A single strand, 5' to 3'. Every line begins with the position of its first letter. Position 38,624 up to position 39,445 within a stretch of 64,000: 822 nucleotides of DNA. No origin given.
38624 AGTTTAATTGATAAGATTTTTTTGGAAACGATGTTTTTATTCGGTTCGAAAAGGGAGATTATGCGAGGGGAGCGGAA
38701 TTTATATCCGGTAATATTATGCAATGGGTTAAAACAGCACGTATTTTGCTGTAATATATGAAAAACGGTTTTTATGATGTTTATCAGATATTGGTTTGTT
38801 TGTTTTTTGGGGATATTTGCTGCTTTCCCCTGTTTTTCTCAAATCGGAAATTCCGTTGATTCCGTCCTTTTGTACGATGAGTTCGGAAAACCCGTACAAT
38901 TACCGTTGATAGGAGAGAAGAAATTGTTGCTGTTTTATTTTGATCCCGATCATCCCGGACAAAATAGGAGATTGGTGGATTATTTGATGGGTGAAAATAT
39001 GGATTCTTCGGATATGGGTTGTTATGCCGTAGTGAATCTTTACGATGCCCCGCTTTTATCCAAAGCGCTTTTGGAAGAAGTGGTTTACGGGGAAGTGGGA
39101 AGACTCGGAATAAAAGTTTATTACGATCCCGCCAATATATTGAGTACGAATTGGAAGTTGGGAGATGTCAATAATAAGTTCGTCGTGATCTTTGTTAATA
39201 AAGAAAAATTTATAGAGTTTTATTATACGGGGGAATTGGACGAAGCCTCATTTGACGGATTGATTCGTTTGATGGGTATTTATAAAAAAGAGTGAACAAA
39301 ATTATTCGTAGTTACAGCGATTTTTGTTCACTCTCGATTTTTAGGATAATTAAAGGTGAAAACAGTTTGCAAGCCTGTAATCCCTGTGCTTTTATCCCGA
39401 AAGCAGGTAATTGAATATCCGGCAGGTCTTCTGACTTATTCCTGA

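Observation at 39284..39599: Gene-less cobalamin riboswitch with its own promoter and terminator, running antisense into a secreted-protein gene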

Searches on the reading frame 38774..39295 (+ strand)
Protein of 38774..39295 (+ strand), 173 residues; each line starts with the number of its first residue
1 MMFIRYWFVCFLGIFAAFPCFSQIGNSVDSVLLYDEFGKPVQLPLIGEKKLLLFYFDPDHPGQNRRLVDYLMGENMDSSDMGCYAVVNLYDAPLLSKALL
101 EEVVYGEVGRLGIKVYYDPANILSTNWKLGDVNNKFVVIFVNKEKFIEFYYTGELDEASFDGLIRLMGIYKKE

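Call 5: search_protein_families(library=pfam, proteins=[window:38774-39295:+], max_evalue=0.01)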
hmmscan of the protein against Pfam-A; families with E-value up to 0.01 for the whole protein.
window:38774-39295:+ (173 aa): 0 families

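Call 7: find_homologous_proteins(query=window:38774-39292:+, max_evalue=0.001)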
Query window:38774-39292:+ (173 aa): 7 proteins with E <= 0.001 among 30 candidates.
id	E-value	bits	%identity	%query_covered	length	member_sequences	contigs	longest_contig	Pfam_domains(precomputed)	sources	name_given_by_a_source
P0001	6.5e-112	389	100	99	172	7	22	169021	-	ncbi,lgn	-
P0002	7.5e-38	148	46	97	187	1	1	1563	-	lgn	-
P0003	1.7e-36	144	44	99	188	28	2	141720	-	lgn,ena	-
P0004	2.4e-36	143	42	88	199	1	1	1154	PF09695.17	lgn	-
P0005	2.6e-35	140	44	87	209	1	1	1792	PF09695.17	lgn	-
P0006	4.2e-35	139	43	90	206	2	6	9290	-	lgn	-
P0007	7.3e-28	116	38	97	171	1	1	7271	PF09695.17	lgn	-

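Call 8: find_encoding_contigs(protein=window:38774-39292:+, flank=10000, max_places=8)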
Protein window:38774-39292:+ (173 aa): no gene with exactly this product is on record in the collection.
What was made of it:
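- Tried and rejected: It failed (call 8) because databases call the gene from the second ATG, giving 172 aa (P0001).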

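Call 9: find_encoding_contigs(protein=P0001, flank=6000, max_places=8)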
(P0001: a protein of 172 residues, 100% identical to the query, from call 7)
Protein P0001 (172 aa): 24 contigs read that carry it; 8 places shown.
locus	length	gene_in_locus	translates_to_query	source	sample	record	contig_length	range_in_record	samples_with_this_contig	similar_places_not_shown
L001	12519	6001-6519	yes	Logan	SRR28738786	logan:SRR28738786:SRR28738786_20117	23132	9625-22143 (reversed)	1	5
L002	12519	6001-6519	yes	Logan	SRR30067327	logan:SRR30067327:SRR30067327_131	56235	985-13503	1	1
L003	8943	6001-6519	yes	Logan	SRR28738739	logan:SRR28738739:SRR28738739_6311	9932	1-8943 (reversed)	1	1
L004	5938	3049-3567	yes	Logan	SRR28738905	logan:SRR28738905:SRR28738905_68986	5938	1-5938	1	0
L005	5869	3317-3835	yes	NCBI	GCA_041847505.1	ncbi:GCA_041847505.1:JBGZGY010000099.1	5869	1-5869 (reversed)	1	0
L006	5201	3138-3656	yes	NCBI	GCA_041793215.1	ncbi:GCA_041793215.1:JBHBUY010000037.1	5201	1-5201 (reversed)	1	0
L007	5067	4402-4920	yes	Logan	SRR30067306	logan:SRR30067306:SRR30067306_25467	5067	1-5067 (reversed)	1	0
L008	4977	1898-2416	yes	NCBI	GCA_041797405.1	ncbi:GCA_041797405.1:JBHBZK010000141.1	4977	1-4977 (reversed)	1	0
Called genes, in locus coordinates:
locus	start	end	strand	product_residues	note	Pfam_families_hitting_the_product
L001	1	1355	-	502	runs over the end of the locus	PF00512:HisKA, PF02518:HATPase_c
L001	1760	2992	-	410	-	PF13167:GTP-bdg_N, PF16360:GTP-bdg_M, PF00025:Arf (faint), PF00009:GTP_EFTU (faint), PF02421:FeoB_N (weak), PF01926:MMR_HSR1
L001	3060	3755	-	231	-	PF03544:TonB_C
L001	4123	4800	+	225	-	PF22624:AASDHPPT_N (weak), PF01648:ACPS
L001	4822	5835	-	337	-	PF01118:Semialdhyde_dh, PF02774:Semialdhyde_dhC, PF02800:Gp_dh_C (faint)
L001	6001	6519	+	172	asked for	-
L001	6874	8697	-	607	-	PF00009:GTP_EFTU, PF01926:MMR_HSR1 (faint), PF22042:EF-G_D2, PF03144:GTP_EFTU_D2, PF00679:EFG_C, PF21018:BipA_C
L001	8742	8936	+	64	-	-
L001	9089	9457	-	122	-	PF02152:FolB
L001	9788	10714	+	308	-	PF16745:RsgA_N, PF03193:RsgA_GTPase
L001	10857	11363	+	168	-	PF02620:YceD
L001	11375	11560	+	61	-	PF01783:Ribosomal_L32p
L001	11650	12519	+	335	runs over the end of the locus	PF00108:Thiolase_N, PF08392:FAE1_CUT1_RppA (weak), PF08545:ACP_syn_III, PF08541:ACP_syn_III_C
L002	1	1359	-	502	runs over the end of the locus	PF00512:HisKA, PF02518:HATPase_c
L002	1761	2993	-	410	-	PF13167:GTP-bdg_N, PF16360:GTP-bdg_M, PF00025:Arf (faint), PF00009:GTP_EFTU (faint), PF02421:FeoB_N (weak), PF01926:MMR_HSR1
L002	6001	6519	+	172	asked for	-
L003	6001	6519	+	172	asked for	-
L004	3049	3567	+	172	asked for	-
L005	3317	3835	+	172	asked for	-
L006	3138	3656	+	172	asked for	-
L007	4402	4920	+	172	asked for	-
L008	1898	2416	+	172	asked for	-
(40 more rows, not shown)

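Call 10: find_encoding_contigs(protein=P0003, flank=6000, max_places=4)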
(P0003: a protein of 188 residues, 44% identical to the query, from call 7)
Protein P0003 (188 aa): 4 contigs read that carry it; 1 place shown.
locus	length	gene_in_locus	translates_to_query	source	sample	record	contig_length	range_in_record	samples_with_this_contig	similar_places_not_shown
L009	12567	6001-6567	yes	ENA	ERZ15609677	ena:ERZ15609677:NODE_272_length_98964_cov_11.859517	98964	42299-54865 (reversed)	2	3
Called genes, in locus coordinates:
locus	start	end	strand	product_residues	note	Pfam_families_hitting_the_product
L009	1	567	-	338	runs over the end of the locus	PF01118:Semialdhyde_dh, PF02774:Semialdhyde_dhC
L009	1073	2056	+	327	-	PF00932:LTD, PF13585:CHU_C (weak)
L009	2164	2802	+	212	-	PF00881:Nitroreductase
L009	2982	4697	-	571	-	PF00884:Sulfatase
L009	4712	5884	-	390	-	PF01103:Omp85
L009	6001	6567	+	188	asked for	-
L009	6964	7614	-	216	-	-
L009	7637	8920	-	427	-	-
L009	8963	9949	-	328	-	PF25058:ARM_TT21 (faint)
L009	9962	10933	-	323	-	PF19672:DUF6175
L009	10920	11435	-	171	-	-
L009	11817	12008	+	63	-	-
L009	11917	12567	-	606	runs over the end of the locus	PF00009:GTP_EFTU, PF01926:MMR_HSR1 (faint), PF22042:EF-G_D2, PF03144:GTP_EFTU_D2, PF00679:EFG_C, PF21018:BipA_C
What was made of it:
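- In L009, plus-strand genes separate sulfatase from asd (call 10).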

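Call 12: find_encoding_contigs(protein=P0006, flank=6000, max_places=4)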
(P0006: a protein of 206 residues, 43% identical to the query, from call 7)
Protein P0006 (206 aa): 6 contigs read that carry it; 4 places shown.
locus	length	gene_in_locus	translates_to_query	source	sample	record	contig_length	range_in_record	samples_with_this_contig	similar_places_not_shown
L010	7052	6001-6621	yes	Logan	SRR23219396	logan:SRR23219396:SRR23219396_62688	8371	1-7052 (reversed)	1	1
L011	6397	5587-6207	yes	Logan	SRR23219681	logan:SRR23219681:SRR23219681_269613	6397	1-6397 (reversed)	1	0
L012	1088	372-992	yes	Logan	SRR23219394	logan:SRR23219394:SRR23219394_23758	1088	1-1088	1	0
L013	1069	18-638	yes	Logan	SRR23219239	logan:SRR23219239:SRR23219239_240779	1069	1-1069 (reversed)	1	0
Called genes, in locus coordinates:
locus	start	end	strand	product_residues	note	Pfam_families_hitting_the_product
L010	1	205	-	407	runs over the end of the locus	PF13167:GTP-bdg_N, PF16360:GTP-bdg_M, PF00025:Arf (weak), PF00009:GTP_EFTU (faint), PF02421:FeoB_N (weak), PF00071:Ras (faint), PF01926:MMR_HSR1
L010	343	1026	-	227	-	PF03544:TonB_C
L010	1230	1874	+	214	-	PF22624:AASDHPPT_N, PF01648:ACPS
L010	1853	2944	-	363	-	PF01118:Semialdhyde_dh, PF02774:Semialdhyde_dhC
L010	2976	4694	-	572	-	PF08019:EptA_B_N (faint), PF00884:Sulfatase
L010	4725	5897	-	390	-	PF01103:Omp85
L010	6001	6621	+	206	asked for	-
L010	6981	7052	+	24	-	?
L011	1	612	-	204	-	?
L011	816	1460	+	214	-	PF22624:AASDHPPT_N, PF01648:ACPS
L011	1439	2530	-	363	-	PF01118:Semialdhyde_dh, PF02774:Semialdhyde_dhC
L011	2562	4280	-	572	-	PF08019:EptA_B_N (faint), PF00884:Sulfatase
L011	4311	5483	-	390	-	PF01103:Omp85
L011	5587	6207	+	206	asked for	-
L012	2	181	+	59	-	?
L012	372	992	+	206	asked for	-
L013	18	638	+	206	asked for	-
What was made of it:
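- In L010/L011 the minus-strand order is riboswitch, (antisense ytfJ-like), Omp85, sulfatase, asd, with gaps of only about 30 nt between the last three (call 12).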

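Call 13: find_encoding_contigs(protein=P0007, flank=6000, max_places=4)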
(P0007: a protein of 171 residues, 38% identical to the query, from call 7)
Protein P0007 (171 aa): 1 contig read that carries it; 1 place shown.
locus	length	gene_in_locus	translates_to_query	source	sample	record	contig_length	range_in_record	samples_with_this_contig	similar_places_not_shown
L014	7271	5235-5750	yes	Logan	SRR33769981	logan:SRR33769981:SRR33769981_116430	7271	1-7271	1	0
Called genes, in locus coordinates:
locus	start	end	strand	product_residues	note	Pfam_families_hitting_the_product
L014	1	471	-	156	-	PF00140:Sigma70_r1_2, PF04542:Sigma70_r2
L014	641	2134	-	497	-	PF00089:Trypsin, PF10459:Peptidase_S46 (faint), PF13365:Trypsin_2, PF13180:PDZ_2, PF00595:PDZ (weak), PF12812:PDZ_1 (faint), PF17820:PDZ_6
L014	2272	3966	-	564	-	PF00884:Sulfatase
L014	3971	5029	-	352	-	PF01103:Omp85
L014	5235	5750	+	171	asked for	PF09695:YtfJ_HI0045 (weak)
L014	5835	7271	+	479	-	?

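Call 16: find_related_loci(query=A1, collection=genome_contigs, flank=6000)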
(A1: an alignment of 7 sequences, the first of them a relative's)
Query A1 (172 aa) in genome_contigs; peptide patterns used: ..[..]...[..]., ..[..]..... (x = any residue, [..] = any of these).
73 stretches matched a pattern; 12 encode a relative of the query (tblastn E <= 1e-3); 12 distinct loci.
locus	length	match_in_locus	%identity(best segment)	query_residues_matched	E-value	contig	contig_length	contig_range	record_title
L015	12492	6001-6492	44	8-172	5e-44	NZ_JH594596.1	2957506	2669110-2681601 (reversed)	Odoribacter laneus YIT 12061 supercont1.1, whole genome shotgun sequence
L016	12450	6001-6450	45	21-170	8e-41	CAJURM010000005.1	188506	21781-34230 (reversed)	MAG TPA_asm: uncultured Odoribacter sp. isolate MGBC162966 genome assembly, contig: MGBC162966.5, whole genome shotgun s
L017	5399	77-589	42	7-170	1e-40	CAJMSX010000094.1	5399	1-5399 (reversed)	TPA_asm: uncultured bacterium isolate SRR5580395-bin.24 genome assembly, contig: NODE_12145_length_5399_cov_4.573728, wh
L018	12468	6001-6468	42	15-170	3e-40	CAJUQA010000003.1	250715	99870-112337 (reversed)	MAG TPA_asm: uncultured Odoribacter sp. isolate MGBC152178 genome assembly, contig: MGBC152178.3, whole genome shotgun s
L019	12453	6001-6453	42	5-156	2e-39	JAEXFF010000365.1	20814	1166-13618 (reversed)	MAG: Bacteroidetes bacterium isolate OH_HBB_237 k127_555802, whole genome shotgun sequence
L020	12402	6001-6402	47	21-154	2e-38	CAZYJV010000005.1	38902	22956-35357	MAG TPA_asm: uncultured Odoribacter sp. isolate SRP199465_co1_269 genome assembly, contig: NODE_2272_length_38902_cov_8.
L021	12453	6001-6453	43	20-170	5e-38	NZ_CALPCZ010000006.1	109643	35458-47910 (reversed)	Odoribacter lunatus strain DSM 112344 NODE_6_length_109643_cov_44.210604, whole genome shotgun sequence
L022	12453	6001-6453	34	4-153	1e-27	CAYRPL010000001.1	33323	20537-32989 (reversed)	MAG TPA_asm: uncultured Alistipes sp. isolate SRP315200_co1_468 genome assembly, contig: NODE_1811_length_33323_cov_8.44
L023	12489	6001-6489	34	9-170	6e-26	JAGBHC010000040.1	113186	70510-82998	MAG: Rikenellaceae bacterium isolate RGIG9113 Water_deer_Rectum.Co__c1313818, whole genome shotgun sequence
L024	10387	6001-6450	34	22-170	2e-25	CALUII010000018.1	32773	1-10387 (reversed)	MAG: uncultured Alistipes sp. isolate BRZ_A__bin76 genome assembly, contig: BRZ_A__NODE_1430_length_32773_cov_4.554594,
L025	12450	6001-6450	31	22-170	6e-23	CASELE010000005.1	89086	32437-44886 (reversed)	uncultured Alistipes sp. isolate T13_L1_321321_idba_bin.47 genome assembly, contig: T13_L1_321321_idba_bin.47.fa_scaffol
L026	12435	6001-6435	34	27-170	2e-22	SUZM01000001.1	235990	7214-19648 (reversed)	MAG: Rikenellaceae bacterium isolate SIG176 NODE_135_length_235990_cov_4.959672, whole genome shotgun sequence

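Call 26: find_related_loci(query=A1, collection=metagenome_contigs, flank=4000)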
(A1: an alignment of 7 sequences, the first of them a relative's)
Query A1 (172 aa) in metagenome_contigs; peptide patterns used: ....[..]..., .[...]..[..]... (x = any residue, [..] = any of these).
185 stretches matched a pattern; 33 encode a relative of the query (tblastn E <= 1e-3); 33 distinct loci.
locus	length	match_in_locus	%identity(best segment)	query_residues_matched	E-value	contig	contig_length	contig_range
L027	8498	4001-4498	44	2-172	1e-42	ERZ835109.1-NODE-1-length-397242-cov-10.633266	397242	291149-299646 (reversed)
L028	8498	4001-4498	44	2-172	1e-42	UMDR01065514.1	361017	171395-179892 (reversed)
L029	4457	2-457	46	21-172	3e-42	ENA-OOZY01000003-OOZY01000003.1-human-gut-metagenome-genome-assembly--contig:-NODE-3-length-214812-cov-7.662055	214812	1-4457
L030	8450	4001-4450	45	21-170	1e-40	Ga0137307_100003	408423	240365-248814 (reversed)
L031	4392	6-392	46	42-170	3e-34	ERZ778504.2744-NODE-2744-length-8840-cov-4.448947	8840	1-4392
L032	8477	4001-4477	36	11-170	9e-32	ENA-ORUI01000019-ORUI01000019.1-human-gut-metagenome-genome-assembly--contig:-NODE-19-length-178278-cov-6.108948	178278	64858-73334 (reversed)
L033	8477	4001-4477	36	11-170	9e-32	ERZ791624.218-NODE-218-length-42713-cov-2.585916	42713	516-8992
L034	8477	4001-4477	36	11-170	9e-32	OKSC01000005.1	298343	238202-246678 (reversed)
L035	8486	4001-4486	34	3-163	7e-31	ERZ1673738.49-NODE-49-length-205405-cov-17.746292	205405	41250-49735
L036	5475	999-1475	35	11-170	5e-31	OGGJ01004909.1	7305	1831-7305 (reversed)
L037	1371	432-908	34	11-170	5e-31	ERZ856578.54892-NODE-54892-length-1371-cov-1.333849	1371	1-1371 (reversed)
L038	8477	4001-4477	35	11-170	8e-30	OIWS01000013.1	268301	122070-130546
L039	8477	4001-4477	36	11-170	7e-30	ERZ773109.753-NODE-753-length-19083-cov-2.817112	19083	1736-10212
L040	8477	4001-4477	36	11-170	2e-29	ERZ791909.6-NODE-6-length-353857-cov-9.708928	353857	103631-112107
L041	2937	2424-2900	36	11-170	2e-29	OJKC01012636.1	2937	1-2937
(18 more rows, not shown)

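Call 33: find_homologous_proteins(query=A1, max_evalue=0.001)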
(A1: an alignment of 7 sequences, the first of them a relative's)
Query A1 (7 sequences) (172 aa, profile of the alignment): 297 proteins with E <= 0.001 among 8000 candidates; the best 120 are listed.
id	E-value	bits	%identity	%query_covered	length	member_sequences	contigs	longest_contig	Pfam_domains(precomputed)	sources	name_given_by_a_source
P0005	2.3e-99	348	44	88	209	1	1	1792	PF09695.17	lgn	-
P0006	3.0e-99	348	43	90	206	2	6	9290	-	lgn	-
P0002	1.0e-98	346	46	97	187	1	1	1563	-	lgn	-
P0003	1.3e-96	339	44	99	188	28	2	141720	-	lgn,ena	-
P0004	1.3e-95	336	42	88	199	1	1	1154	PF09695.17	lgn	-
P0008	1.1e-91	323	42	88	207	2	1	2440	-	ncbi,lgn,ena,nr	ncbi:MAG: YtfJ family protein [Odoribacter sp.]|nr:YtfJ family protein [Odoribacter sp.]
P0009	3.1e-91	322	45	87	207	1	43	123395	-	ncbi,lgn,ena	-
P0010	3.6e-91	321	45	87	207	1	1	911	PF09695.17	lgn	-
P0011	5.5e-91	321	45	87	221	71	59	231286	-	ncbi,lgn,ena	-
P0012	9.9e-91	320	45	91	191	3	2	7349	-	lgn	-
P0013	1.1e-90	320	42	99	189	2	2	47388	-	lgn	-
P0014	2.1e-90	319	44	87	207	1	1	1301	PF09695.17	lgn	-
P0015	2.7e-90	319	43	87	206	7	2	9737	-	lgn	-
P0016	4.4e-90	318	45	87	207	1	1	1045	-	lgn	-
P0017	4.6e-90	318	43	87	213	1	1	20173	PF09695.17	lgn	-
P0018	5.2e-90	318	43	87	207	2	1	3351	PF09695.17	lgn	-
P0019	6.4e-90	317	41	90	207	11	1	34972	PF09695.17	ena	-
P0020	1.3e-89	316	40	97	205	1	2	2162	PF09695.17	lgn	-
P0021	1.7e-89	316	40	97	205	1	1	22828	PF09695.17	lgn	-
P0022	1.9e-89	316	40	97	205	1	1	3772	PF09695.17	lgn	-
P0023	2.8e-89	315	45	87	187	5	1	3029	PF09695.17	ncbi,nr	ncbi:MAG: YtfJ family protein [Odoribacter sp.]|nr:YtfJ family protein [Odoribacter sp.]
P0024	7.1e-89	314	44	96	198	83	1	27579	PF09695.17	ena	-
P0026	1.4e-88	313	40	97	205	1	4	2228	PF09695.17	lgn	-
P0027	2.3e-88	312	42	97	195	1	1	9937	PF09695.17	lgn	-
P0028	3.5e-88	312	44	95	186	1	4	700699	PF09695.17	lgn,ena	-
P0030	1.2e-87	310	42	95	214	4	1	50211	PF09695.17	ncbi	-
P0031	1.2e-87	310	42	95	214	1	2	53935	PF09695.17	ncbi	-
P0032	1.4e-87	310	46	87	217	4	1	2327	PF09695.17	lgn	-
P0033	1.9e-87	309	41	99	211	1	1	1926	PF09695.17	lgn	-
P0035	1.1e-84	300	43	92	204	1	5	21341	PF09695.17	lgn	-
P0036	3.8e-83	295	42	95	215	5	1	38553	PF09695.17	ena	-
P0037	4.8e-82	292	43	88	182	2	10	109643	PF09695.17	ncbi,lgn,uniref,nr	ncbi:YtfJ family protein [Odoribacter lunatus]|uniref:YtfJ family protein n=1 Tax=Odoribacter lunatu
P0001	1.2e-79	284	100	100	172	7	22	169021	-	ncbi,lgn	-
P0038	5.8e-79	282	45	95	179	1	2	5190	PF09695.17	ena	-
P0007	3.4e-78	279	38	97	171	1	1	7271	PF09695.17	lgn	-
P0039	2.4e-76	273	43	87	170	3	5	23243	PF09695.17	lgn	-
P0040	3.3e-72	260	39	95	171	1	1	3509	PF09695.17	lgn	-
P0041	3.9e-70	253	47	88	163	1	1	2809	PF09695.17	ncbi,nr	ncbi:MAG: YtfJ family protein, partial [Odoribacter sp.]|nr:YtfJ family protein [Odoribacter sp.]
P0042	3.9e-69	250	44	74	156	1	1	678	PF09695.17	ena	-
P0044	3.4e-62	227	33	97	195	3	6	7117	PF09695.17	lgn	-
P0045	2.3e-61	224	33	97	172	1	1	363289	PF09695.17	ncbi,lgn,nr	ncbi:MAG: YtfJ family protein [Rikenellaceae bacterium]|nr:YtfJ family protein [Rikenellaceae bacter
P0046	2.5e-61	224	37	85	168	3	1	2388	PF09695.17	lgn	-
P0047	7.1e-61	223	41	86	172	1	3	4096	PF09695.17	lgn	-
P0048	7.5e-61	223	43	94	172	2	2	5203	-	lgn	-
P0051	2.0e-60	221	37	92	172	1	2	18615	PF09695.17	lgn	-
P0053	1.1e-59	219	37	91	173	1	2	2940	PF09695.17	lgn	-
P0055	2.0e-59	218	37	99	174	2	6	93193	-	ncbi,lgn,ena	-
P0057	1.2e-58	215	37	93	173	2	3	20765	PF09695.17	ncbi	-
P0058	1.4e-58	215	36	94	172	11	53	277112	PF09695.17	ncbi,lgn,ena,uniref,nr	ncbi:YtfJ family protein [uncultured Alistipes sp.]|uniref:YtfJ family protein n=1 Tax=uncultured Al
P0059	5.2e-58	213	33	99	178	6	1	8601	PF09695.17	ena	-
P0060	5.3e-58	213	39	79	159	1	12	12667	PF09695.17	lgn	-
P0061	6.0e-58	213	38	84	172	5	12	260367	PF09695.17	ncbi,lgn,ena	-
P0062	8.0e-58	213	37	84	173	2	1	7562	PF09695.17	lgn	-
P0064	1.6e-57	212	37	84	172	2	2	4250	PF09695.17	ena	-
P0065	1.7e-57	212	39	85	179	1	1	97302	PF09695.17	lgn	-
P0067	3.0e-57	211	39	84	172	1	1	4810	PF09695.17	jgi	-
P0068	4.3e-57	210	37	87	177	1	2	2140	PF09695.17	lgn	-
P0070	5.1e-57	210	37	87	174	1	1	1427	PF09695.17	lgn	-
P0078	5.3e-56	207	36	98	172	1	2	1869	PF09695.17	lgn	-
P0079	1.0e-55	206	36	93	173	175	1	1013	PF09695.17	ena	-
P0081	2.8e-55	204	42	78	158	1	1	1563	PF09695.17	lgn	-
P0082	3.0e-55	204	34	95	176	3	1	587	PF09695.17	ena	-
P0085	1.1e-54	202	37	87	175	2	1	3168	PF09695.17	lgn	-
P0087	2.5e-54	201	33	94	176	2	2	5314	PF09695.17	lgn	-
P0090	6.8e-53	197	34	93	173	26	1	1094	PF09695.17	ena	-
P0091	1.9e-52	195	37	94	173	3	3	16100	PF09695.17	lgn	-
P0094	3.7e-51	191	36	81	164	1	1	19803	PF09695.17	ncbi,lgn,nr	ncbi:MAG: YtfJ family protein [Rikenellaceae bacterium]|nr:YtfJ family protein [Rikenellaceae bacter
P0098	2.4e-50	188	44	81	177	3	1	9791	-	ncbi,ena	-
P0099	6.6e-50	187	38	91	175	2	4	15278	PF09695.17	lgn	-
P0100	1.3e-49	186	36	81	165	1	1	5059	PF09695.17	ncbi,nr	ncbi:MAG: YtfJ family protein [Alistipes sp.]|nr:YtfJ family protein [Alistipes sp.]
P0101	2.0e-48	182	33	97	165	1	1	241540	PF09695.17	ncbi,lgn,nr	ncbi:MAG: YtfJ family protein [Alistipes sp.]|nr:YtfJ family protein [Alistipes sp.]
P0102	4.0e-48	181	34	91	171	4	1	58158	PF09695.17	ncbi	-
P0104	1.1e-47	180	34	93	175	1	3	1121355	PF09695.17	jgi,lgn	-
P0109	3.3e-46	175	29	98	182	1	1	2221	PF09695.17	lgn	-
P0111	5.6e-46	174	34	83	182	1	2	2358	PF09695.17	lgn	-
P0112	6.5e-46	174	34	83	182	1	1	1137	PF09695.17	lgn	-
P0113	9.2e-46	173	33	82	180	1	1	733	PF09695.17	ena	-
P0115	5.7e-45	171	36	69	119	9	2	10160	PF09695.17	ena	-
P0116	7.0e-45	171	31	98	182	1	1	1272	PF09695.17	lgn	-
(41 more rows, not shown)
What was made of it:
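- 38774..39295 (+): Convergent ytfJ-like gene: 173 aa with a signal peptide, a secreted thioredoxin-fold protein without a CxxC motif. Its stop codon lies inside the terminator stem. 297 homologues (calls 7, 33), named 'YtfJ family protein' by NCBI for Odoribacter, Alistipes and Rikenellaceae members.
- On YtfJ family (PF09695 / TIGR01626), for the neighbouring gene: NCBI names many homologues 'YtfJ family protein' (call 33).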
